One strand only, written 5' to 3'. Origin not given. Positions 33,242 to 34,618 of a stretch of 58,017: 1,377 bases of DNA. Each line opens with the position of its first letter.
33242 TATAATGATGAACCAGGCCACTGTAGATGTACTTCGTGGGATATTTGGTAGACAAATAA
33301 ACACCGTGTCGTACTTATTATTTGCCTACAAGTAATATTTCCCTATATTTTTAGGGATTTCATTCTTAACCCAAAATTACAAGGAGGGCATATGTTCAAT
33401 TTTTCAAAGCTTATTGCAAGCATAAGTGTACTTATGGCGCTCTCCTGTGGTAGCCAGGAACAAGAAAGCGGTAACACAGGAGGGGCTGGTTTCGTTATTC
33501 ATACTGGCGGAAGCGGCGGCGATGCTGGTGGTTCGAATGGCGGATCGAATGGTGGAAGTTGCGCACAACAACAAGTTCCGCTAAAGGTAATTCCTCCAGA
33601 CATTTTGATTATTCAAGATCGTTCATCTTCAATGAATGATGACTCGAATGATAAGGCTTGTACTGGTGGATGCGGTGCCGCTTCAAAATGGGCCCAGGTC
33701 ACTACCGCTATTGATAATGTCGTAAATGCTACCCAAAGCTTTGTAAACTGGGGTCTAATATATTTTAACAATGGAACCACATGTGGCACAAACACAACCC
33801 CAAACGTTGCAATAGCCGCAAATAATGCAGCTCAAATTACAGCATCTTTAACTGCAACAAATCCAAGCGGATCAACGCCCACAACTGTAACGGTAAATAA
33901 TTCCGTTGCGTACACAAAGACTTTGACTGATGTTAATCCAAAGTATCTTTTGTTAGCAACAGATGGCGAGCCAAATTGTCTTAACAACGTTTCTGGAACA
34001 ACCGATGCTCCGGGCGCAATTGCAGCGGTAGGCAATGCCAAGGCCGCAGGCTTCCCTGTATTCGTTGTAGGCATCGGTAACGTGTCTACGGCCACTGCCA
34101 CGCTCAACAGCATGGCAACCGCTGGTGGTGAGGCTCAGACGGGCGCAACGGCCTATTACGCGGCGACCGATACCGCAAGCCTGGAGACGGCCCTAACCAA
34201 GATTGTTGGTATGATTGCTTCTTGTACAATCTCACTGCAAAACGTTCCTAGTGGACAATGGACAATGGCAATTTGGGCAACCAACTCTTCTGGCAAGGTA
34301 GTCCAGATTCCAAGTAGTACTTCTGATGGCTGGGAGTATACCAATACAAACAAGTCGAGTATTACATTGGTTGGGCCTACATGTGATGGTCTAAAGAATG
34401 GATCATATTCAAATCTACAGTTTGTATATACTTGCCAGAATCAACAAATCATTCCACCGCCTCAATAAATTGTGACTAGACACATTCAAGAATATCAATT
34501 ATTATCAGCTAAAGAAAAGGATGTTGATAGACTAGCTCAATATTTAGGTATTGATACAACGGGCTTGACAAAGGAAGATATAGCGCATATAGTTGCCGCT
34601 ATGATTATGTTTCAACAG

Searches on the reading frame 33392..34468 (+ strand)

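Call 55: search_protein_families(library=phrogs, proteins=[window:33392-34468:+], max_evalue=0.001)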
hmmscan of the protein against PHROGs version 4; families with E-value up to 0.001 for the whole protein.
window:33392-34468:+ (358 aa): 0 families

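Call 70: search_protein_families(library=pfam, proteins=[window:33392-34468:+], max_evalue=0.001)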
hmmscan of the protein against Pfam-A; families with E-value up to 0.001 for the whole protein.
window:33392-34468:+ (358 aa): 1 family
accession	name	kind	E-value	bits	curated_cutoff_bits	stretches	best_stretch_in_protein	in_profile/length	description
PF00092.34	VWA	-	6.8e-09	36.6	23.8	1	70-266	1-170/174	von Willebrand factor type A domain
